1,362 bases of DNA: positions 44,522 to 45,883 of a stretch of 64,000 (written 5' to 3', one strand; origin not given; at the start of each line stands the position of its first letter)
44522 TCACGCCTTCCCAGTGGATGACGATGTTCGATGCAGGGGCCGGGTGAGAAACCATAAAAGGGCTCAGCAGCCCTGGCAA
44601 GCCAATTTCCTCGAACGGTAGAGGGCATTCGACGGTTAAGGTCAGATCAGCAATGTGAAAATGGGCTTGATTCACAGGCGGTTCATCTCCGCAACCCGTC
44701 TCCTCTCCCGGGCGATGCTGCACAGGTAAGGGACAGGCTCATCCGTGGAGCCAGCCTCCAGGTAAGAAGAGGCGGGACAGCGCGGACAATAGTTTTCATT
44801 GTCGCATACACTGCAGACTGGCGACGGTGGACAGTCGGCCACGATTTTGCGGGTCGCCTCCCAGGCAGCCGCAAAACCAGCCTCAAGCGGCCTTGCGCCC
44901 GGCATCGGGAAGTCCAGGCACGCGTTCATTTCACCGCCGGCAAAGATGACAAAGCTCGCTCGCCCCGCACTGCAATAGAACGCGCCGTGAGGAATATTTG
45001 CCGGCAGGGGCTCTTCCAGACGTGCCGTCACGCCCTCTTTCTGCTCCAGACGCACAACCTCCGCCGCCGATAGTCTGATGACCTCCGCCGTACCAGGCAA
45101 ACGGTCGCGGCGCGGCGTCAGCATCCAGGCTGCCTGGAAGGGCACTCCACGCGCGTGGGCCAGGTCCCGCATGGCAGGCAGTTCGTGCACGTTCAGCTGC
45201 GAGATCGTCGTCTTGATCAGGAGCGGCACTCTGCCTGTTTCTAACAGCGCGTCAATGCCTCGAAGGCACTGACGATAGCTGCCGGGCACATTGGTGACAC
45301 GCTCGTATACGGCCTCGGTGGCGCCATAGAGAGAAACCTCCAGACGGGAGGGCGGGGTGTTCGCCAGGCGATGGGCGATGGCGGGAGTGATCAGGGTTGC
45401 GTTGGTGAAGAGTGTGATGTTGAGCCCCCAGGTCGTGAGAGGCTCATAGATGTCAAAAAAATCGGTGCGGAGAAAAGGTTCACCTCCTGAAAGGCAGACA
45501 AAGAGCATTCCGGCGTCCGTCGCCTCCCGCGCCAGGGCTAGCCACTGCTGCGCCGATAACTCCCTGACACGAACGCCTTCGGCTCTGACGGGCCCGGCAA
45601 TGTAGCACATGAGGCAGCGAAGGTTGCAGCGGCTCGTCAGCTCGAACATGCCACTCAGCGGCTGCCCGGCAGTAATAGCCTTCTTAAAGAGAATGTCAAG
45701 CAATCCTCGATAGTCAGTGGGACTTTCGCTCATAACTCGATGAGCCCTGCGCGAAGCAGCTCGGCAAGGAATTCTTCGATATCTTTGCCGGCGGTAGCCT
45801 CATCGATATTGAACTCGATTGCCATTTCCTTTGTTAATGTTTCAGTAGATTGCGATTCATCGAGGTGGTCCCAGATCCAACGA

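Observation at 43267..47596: Compact RiPP-like operon: 48-aa precursor, PqqD, rSAM/SPASM, HPr-kinase-like protein and S26 peptidase, with an upstream nucleotidyltransferase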

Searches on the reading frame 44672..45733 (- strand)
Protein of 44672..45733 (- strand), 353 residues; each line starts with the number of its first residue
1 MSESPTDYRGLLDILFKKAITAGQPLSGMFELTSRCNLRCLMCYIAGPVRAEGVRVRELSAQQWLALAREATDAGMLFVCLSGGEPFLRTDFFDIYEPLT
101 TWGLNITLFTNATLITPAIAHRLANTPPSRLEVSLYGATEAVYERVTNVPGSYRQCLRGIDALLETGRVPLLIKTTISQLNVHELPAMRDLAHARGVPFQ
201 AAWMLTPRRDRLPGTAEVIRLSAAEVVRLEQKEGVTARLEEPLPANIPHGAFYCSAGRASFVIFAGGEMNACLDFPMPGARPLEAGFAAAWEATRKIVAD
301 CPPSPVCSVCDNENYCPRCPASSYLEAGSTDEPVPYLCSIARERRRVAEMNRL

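Call 3: search_protein_families(library=pfam, proteins=[window:44672-45733:-], max_evalue=0.01)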
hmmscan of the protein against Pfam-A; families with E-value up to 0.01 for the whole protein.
window:44672-45733:- (353 aa): 1 family
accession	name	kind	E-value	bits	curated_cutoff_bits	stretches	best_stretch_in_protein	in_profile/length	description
PF04055.27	Radical_SAM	-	1.3e-19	71.5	29.5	1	31-169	2-142/166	Radical SAM superfamily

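Call 4: search_protein_families(library=ncbifam, proteins=[window:44672-45733:-], max_evalue=0.01)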
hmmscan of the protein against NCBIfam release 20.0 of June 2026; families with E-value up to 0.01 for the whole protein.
window:44672-45733:- (353 aa): 54 families (the best 25 are shown)
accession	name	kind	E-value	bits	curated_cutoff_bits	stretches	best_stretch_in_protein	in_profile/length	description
TIGR04545.1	rSAM_ahbD_hemeb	equivalog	1.8e-29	103.2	500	1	30-207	4-177/339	heme b synthase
TIGR04250.1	SCM_rSAM_ScmE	equivalog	2.8e-28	98.9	400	1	29-190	6-163/358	SynChlorMet cassette radical SAM/SPASM protein ScmE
TIGR04055.1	rSAM_NirJ2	equivalog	1.9e-24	86.8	500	1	32-207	6-176/326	putative heme d1 biosynthesis radical SAM protein NirJ2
TIGR02668.1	moaA_archaeal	equivalog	2.5e-24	85.8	325.25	1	31-195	15-177/303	GTP 3',8-cyclase MoaA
TIGR03962.1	mycofact_rSAM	equivalog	3.6e-24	85.6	265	1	25-199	11-180/339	mycofactocin radical SAM maturase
TIGR04546.1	rSAM_ahbC_deAc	equivalog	4.9e-23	81.5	650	1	29-199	42-207/390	12,18-didecarboxysiroheme deacetylase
TIGR04251.1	SCM_rSAM_ScmF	equivalog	1.1e-22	80.9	400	1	29-197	7-174/353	SynChlorMet cassette radical SAM/SPASM protein ScmF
NF001199.0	PRK00164.2-1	equivalog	3.4e-22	79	231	1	31-202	17-185/308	GTP 3',8-cyclase MoaA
TIGR04051.1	rSAM_NirJ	equivalog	6.3e-21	74.7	515.45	1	30-197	6-168/354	heme d1 biosynthesis radical SAM protein NirJ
NF045574.1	sacti_mat_StsB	exception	1.1e-20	73.9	625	1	30-188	100-252/466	StsB family radical SAM/SPASM domain sactipeptide maturase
TIGR02109.1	PQQ_syn_pqqE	equivalog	1.8e-20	73.2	381.35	1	22-193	3-170/358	pyrroloquinoline quinone biosynthesis protein PqqE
TIGR04053.2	TIGR04053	equivalog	2.2e-20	73.2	395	1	24-205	6-186/366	TIGR04053 family radical SAM/SPASM domain-containing protein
TIGR04054.1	rSAM_NirJ1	equivalog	4.2e-18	65.1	650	1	28-196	38-201/387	putative heme d1 biosynthesis radical SAM protein NirJ1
TIGR02666.1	moaA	equivalog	5.7e-18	65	284.05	1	32-198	16-186/336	GTP 3',8-cyclase MoaA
TIGR04340.1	rSAM_ACGX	hypoth_equivalog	9.1e-18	64.6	400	1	29-195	6-172/341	radical SAM/SPASM domain protein, ACGX system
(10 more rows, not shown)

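Call 9: find_homologous_proteins(query=window:44672-45733:-, max_evalue=1e-10)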
Query window:44672-45733:- (353 aa): 686 proteins with E <= 1e-10 among 8000 candidates; the best 120 are listed.
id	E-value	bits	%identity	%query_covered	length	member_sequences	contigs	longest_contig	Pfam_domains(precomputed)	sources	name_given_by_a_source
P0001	4.3e-219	745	92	100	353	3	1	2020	PF04055.28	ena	-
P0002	4.5e-210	715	90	100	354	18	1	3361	PF04055.28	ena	-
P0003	5.3e-180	616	77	100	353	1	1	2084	PF04055.28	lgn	-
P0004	2.0e-169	581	72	99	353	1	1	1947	PF04055.28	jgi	jgi:radical SAM protein with 4Fe4S-binding SPASM domain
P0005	9.3e-168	576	73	99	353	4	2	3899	PF04055.28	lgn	-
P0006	4.3e-133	462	60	100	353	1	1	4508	PF04055.28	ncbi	-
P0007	4.7e-126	439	58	100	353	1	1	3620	PF04055.28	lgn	-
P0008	9.7e-113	395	55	96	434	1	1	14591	PF04055.28,PF05402.19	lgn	-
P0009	7.2e-111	389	53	97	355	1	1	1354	PF04055.28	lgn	-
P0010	1.1e-110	388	54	98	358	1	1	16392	PF04055.28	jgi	jgi:radical SAM protein with 4Fe4S-binding SPASM domain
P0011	1.2e-109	385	52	98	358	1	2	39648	PF04055.28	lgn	-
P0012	4.0e-109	383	54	97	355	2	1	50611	PF04055.28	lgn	-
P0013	4.3e-109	383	79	61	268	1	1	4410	PF04055.28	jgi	jgi:MoaA/NifB/PqqE/SkfB family radical SAM enzyme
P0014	1.9e-108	381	53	98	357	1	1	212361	PF04055.28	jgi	jgi:radical SAM protein with 4Fe4S-binding SPASM domain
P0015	4.3e-108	380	55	96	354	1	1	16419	PF04055.28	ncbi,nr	ncbi:MAG: radical SAM protein [Bryobacterales bacterium]|nr:radical SAM protein [Bryobacterales bact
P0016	2.0e-107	377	52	97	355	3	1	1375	PF04055.28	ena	-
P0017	3.9e-107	376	54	95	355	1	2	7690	PF04055.28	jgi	jgi:radical SAM protein with 4Fe4S-binding SPASM domain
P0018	5.9e-107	376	51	98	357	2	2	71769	PF04055.28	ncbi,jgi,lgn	-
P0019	7.6e-107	375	52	98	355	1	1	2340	PF04055.28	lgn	-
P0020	8.7e-107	375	53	97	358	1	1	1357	PF04055.28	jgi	jgi:radical SAM protein with 4Fe4S-binding SPASM domain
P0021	3.3e-106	373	50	99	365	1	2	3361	PF04055.28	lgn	-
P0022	8.4e-106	372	55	96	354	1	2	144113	PF04055.28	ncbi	-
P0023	1.5e-105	371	52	97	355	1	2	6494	PF04055.28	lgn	-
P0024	1.5e-105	371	54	98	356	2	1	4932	PF04055.28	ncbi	-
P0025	1.8e-105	371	51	98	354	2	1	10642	PF04055.28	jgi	jgi:MoaA/NifB/PqqE/SkfB family radical SAM enzyme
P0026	2.2e-105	371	51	98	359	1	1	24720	PF04055.28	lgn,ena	-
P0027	3.2e-105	370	52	97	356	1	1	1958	PF04055.28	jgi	jgi:radical SAM protein with 4Fe4S-binding SPASM domain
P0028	3.6e-105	370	51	99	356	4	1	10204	PF04055.28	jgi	-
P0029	4.3e-105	370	51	98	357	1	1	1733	PF04055.28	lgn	-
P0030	4.5e-105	370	53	93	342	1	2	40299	PF04055.28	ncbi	-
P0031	1.6e-104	368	52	98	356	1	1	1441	PF04055.28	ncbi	-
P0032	2.4e-104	367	52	99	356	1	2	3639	PF04055.28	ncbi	-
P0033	2.9e-104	367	51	99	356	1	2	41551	PF04055.28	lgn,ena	-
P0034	9.2e-104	365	51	99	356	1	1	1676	PF04055.28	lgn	-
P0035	1.2e-103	365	53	96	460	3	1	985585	PF04055.28,PF05402.19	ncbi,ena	-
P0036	1.7e-103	364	54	97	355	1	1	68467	PF04055.28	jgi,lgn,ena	-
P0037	1.9e-103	364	52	98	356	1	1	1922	PF04055.28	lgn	-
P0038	3.9e-103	363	51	98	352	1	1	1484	PF04055.28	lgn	-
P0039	5.5e-103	363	52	100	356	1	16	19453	PF04055.28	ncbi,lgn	-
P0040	7.6e-103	362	51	98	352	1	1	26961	PF04055.28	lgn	-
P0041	9.5e-103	362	52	99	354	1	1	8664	PF04055.28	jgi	jgi:radical SAM protein with 4Fe4S-binding SPASM domain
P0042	1.5e-102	361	51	99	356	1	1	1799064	PF04055.28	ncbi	ncbi:MAG: radical SAM/SPASM domain-containing protein [Syntrophobacteraceae bacterium]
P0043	1.7e-102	361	49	99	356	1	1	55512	PF04055.28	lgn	-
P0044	1.7e-102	361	52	98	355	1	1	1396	PF04055.28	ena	-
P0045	2.0e-102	361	49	99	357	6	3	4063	PF04055.28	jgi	-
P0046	2.4e-102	361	52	93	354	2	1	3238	PF04055.28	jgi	-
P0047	5.1e-102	360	52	97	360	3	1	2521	PF04055.28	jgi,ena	-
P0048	6.2e-102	359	50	98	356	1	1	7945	PF04055.28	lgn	-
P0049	6.7e-102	359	50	98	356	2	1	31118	PF04055.28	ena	-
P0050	8.1e-102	359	52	98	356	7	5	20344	PF04055.28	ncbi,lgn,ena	-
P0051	9.4e-102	359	51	97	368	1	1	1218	PF04055.28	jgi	jgi:radical SAM protein with 4Fe4S-binding SPASM domain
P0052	1.0e-101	359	51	93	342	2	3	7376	PF04055.28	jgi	jgi:radical SAM protein with 4Fe4S-binding SPASM domain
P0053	1.0e-101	359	50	97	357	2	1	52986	PF04055.28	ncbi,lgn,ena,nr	ncbi:MAG: radical SAM protein [Chthonomonadales bacterium]|nr:radical SAM protein [Chthonomonadales 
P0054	1.1e-101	358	51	98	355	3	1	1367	PF04055.28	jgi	jgi:radical SAM protein with 4Fe4S-binding SPASM domain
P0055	2.4e-101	357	52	94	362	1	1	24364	PF04055.28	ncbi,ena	-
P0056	5.0e-101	356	51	98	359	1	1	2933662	PF04055.28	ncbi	ncbi:MAG: radical SAM/SPASM domain-containing protein [Syntrophobacteraceae bacterium]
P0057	7.8e-101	356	53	98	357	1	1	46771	PF04055.28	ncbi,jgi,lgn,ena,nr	ncbi:MAG TPA: radical SAM protein [Thermoanaerobaculaceae bacterium]|nr:radical SAM protein [Thermoa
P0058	1.1e-100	355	48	98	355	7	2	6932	PF04055.28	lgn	-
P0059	1.1e-100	355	52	98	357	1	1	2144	PF04055.28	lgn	-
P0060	1.2e-100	355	51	98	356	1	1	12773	PF04055.28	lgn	-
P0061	2.4e-100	354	51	98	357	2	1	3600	PF04055.28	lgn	-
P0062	3.8e-100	353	50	98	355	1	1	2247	PF04055.28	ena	-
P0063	6.9e-100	353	50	98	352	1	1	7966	PF04055.28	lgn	-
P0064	8.8e-100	352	49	97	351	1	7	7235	PF04055.28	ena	-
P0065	9.0e-100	352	52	99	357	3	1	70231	PF04055.28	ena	-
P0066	1.5e-99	351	52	97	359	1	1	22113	PF04055.28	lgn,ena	-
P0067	1.6e-99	351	51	97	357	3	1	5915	PF04055.28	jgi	jgi:radical SAM protein with 4Fe4S-binding SPASM domain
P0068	1.6e-99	351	52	99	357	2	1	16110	PF04055.28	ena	-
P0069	2.8e-99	351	52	98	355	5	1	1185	PF04055.28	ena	-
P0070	4.6e-99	350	49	98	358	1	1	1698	PF04055.28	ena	-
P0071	6.0e-99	349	51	98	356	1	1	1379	PF04055.28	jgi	jgi:radical SAM protein with 4Fe4S-binding SPASM domain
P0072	6.5e-99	349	50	98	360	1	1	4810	PF04055.28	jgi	jgi:radical SAM protein with 4Fe4S-binding SPASM domain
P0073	7.4e-99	349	49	98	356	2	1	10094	PF04055.28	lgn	-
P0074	1.4e-98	348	49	98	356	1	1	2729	PF04055.28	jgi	jgi:radical SAM protein with 4Fe4S-binding SPASM domain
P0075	1.7e-98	348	50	97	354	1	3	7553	PF04055.28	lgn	-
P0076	3.0e-98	347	48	96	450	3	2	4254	PF04055.28,PF05402.19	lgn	-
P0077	4.3e-98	347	48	96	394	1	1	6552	PF04055.28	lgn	-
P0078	5.2e-98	346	49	97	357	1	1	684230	PF04055.28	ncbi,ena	-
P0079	5.3e-98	346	50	97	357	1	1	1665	PF04055.28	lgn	-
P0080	7.6e-98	346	49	93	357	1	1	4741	PF04055.28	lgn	-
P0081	1.1e-97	345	48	97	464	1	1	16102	PF04055.28,PF05402.19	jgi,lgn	-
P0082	1.1e-97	345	51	98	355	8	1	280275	PF04055.28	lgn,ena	-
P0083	2.0e-97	344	51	98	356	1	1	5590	PF04055.28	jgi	jgi:radical SAM protein with 4Fe4S-binding SPASM domain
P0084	8.2e-97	342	49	99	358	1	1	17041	PF04055.28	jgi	jgi:radical SAM protein with 4Fe4S-binding SPASM domain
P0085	2.1e-96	341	50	98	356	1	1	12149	PF04055.28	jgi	jgi:radical SAM protein with 4Fe4S-binding SPASM domain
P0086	2.4e-96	341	49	98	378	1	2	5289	PF04055.28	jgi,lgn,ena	-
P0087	6.0e-96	340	50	95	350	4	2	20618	PF04055.28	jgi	jgi:radical SAM protein with 4Fe4S-binding SPASM domain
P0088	7.1e-96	339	48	97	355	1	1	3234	PF04055.28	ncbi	-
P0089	1.4e-95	338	50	98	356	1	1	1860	PF04055.28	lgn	-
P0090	1.5e-95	338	49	99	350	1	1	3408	PF04055.28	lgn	-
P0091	2.4e-95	338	48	97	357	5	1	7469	PF04055.28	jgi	jgi:radical SAM protein with 4Fe4S-binding SPASM domain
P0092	3.0e-95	337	50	98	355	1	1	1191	PF04055.28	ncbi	-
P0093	3.8e-95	337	48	94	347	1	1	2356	PF04055.28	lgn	-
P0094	6.3e-95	336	48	97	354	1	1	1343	PF04055.28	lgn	-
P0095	7.8e-95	336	50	97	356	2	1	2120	PF04055.28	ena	-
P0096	2.8e-94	334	50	97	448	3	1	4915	PF04055.28,PF05402.19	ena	-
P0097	4.8e-94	333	51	98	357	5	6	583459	PF04055.28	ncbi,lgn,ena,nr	ncbi:MAG TPA: radical SAM protein [Candidatus Aminicenantes bacterium]|nr:radical SAM protein [Candi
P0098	7.1e-94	333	49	96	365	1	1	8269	PF04055.28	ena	-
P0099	4.9e-93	330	50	98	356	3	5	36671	PF04055.28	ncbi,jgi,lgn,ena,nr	ncbi:MAG TPA: radical SAM protein [Methanoregulaceae archaeon]|nr:radical SAM protein [Methanoregula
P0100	1.2e-92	329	52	87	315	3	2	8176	PF04055.28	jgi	jgi:radical SAM protein with 4Fe4S-binding SPASM domain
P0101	1.4e-92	328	48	100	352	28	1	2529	PF04055.28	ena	-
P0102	1.6e-92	328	48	97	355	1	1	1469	PF04055.28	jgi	-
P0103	2.9e-92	327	48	98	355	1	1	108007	PF04055.28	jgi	jgi:radical SAM protein with 4Fe4S-binding SPASM domain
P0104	3.3e-92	327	48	96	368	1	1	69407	PF04055.28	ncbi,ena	-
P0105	8.6e-92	326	47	94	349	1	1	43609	PF04055.28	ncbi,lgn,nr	ncbi:MAG: radical SAM protein [Armatimonadetes bacterium]|nr:radical SAM protein [Armatimonadota bac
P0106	1.1e-91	326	49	98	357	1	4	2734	PF04055.28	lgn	-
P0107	1.3e-91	325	49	98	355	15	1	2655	PF04055.28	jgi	jgi:radical SAM protein with 4Fe4S-binding SPASM domain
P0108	1.6e-91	325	49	97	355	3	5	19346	PF04055.28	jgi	-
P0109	5.1e-90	320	47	98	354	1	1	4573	PF04055.28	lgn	-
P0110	6.2e-90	320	50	93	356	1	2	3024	PF04055.28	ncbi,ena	-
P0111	7.9e-90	319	46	98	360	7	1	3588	PF04055.28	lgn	-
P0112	2.7e-88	314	49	97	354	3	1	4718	PF04055.28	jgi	-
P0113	2.7e-88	314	48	98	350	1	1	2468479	PF04055.28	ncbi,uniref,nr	ncbi:radical SAM/SPASM domain-containing protein [Prosthecochloris sp. GSB1]|uniref:radical SAM prot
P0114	4.6e-88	314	47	98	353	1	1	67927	PF04055.28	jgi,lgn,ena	-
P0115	5.1e-88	314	49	96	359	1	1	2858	PF04055.28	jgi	jgi:MoaA/NifB/PqqE/SkfB family radical SAM enzyme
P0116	1.2e-87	312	44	98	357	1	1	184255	PF04055.28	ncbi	ncbi:MAG: radical SAM protein [Armatimonadota bacterium]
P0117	2.6e-87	311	52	83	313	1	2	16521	PF04055.28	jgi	jgi:MoaA/NifB/PqqE/SkfB family radical SAM enzyme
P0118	4.0e-87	311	47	95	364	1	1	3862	PF04055.28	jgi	jgi:radical SAM protein with 4Fe4S-binding SPASM domain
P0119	6.1e-87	310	52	85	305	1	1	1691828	PF04055.28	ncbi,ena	-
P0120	3.8e-85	304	44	98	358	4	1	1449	PF04055.28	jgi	-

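Call 10: find_encoding_contigs(protein=P0002, flank=5000, max_places=3)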
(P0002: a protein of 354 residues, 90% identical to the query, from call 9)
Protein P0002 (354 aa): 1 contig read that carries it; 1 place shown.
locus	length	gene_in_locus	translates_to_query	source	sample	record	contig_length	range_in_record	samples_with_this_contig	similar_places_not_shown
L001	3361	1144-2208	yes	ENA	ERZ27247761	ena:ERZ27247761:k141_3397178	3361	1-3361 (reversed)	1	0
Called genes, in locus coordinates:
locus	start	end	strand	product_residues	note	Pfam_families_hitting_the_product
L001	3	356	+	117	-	?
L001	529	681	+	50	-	-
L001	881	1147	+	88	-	PF05402:PqqD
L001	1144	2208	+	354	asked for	PF04055:Radical_SAM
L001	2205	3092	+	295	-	PF27840:ScmC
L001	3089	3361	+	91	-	?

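Call 11: find_encoding_contigs(protein=P0005, flank=5000, max_places=3)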
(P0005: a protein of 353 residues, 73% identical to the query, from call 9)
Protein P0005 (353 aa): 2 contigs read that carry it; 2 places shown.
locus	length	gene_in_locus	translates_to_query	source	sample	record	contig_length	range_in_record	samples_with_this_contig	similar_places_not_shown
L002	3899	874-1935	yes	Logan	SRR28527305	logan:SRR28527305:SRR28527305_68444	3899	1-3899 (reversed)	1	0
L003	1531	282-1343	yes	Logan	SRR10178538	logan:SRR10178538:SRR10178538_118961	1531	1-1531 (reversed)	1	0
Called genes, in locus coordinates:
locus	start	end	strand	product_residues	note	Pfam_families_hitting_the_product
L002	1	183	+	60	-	?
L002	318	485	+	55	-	-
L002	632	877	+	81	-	PF05402:PqqD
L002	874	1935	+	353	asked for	PF04055:Radical_SAM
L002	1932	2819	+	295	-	PF27840:ScmC (weak)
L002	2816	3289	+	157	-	-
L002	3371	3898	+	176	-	?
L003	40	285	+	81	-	PF05402:PqqD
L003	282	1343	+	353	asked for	PF04055:Radical_SAM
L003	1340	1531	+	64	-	?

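Call 12: find_encoding_contigs(protein=P0006, flank=5000, max_places=3)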
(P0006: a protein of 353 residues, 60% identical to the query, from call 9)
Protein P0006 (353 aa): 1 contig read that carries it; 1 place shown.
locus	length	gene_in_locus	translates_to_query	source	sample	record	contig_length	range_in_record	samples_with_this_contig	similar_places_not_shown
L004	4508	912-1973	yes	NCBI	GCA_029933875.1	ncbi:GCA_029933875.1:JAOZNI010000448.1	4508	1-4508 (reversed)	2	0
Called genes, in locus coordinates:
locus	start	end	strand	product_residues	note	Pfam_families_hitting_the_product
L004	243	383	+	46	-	-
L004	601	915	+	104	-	PF05402:PqqD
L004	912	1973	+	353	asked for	PF04055:Radical_SAM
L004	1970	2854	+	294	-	PF27840:ScmC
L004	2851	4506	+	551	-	PF14907:NTP_transf_5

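Call 18: find_related_loci(query=A1, collection=genome_contigs, flank=7000)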
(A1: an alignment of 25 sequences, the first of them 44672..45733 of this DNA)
Query A1 (353 aa) in genome_contigs; peptide patterns used: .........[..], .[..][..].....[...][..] (x = any residue, [..] = any of these).
599 stretches matched a pattern (row limit reached: there are more); 576 encode a relative of the query (tblastn E <= 1e-3); the best 80 are kept; 80 distinct loci.
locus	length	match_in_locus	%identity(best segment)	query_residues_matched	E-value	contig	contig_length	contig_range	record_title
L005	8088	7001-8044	52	1-345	6e-113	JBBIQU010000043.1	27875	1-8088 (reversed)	MAG: Chthonomonadales bacterium isolate PBS170224_bin_333 NODE_585_length_27875_cov_4.156866, whole genome shotgun seque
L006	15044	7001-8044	51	1-345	4e-111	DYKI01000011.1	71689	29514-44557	MAG TPA_asm: Chthonomonas calidirosea isolate SulCav_AS07-7_64_28 SulCav_AS07_7_264_length_71689_cov_15_222702, whole ge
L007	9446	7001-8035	55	5-345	1e-109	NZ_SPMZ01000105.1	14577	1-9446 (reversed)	Candidatus Competibacter phosphatis strain SBR_G GAO5_binned_rep_c125, whole genome shotgun sequence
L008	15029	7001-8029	53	7-345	2e-108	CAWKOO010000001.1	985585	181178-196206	MAG: Nitrospirota bacterium isolate MFD03726.bin.2.99 genome assembly, contig: contig_54224, whole genome shotgun sequen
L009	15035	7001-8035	50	5-346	2e-106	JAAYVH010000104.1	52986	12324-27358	MAG: Chthonomonadales bacterium isolate AS27yjCOA_40 61715_AS27, whole genome shotgun sequence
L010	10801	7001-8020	55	5-344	4e-105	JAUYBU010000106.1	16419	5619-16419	MAG: Bryobacterales bacterium isolate C20_concoct.bin.137 C20_k141_123136, whole genome shotgun sequence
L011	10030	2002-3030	54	5-345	8e-104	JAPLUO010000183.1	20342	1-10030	MAG: candidate division WOR-3 bacterium isolate LacPavin_0920_WC90_MAG_62_12 LacPavin_0920_WC90_scaffold_1806270, whole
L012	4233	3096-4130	51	5-345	2e-104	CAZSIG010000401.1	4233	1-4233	MAG TPA_asm: uncultured Anaerolineales bacterium isolate binchicken_co15_120 genome assembly, contig: NODE_21995_length_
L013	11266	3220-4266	52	1-345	1e-103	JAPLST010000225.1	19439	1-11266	MAG: bacterium isolate LacPavin_0419_WC90_MAG_61_7 LacPavin_0419_WC90_scaffold_542446, whole genome shotgun sequence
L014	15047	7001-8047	50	1-345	4e-103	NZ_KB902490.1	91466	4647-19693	Lamprocystis purpurea DSM 4197 A39ODRAFT_scaffold_22.23, whole genome shotgun sequence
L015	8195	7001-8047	50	1-345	8e-103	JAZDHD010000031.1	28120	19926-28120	MAG: Pseudomonadota bacterium isolate MEGAHIT-group-0.299 k141_11741304, whole genome shotgun sequence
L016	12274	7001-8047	49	1-349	6e-101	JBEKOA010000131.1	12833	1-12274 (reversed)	MAG: Terracidiphilus sp. isolate SPRUCE 42 SPRUCE_42_131, whole genome shotgun sequence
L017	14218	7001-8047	50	1-345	5e-101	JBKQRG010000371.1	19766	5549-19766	MAG: Desulfomonilaceae bacterium isolate MGr2D2E2F__bin_53 MGr2D2E2F_000000236881, whole genome shotgun sequence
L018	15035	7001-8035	53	5-345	1e-100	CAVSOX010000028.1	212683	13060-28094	MAG: uncultured delta proteobacterium isolate MFD01476.bin.2.15 genome assembly, contig: contig_49545, whole genome shot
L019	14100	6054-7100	48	1-345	7e-100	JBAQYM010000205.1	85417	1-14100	MAG: Syntrophobacteraceae bacterium isolate MFD12011_ilm_asm_bin22 k127_108871, whole genome shotgun sequence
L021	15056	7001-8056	48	1-352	2e-99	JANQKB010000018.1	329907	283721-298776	MAG: Chlorobium sp. isolate PL25a_bin.143 k99_4869474, whole genome shotgun sequence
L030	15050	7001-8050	49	1-346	3e-92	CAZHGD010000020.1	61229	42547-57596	MAG TPA_asm: uncultured Fimbriimonadaceae bacterium isolate SRP216815_co1_259 genome assembly, contig: NODE_530_length_6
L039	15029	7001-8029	39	25-353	3e-71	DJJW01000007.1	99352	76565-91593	MAG TPA_asm: Lachnoclostridium sp. UBA6558 UBA6558_contig_503, whole genome shotgun sequence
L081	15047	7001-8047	33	14-347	1e-52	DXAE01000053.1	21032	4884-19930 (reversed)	MAG TPA_asm: Candidatus Mediterraneibacter ornithocaccae isolate ChiGjej1B1-20579 ChiGjej1B1M5__C152849_L21032_SAMN08009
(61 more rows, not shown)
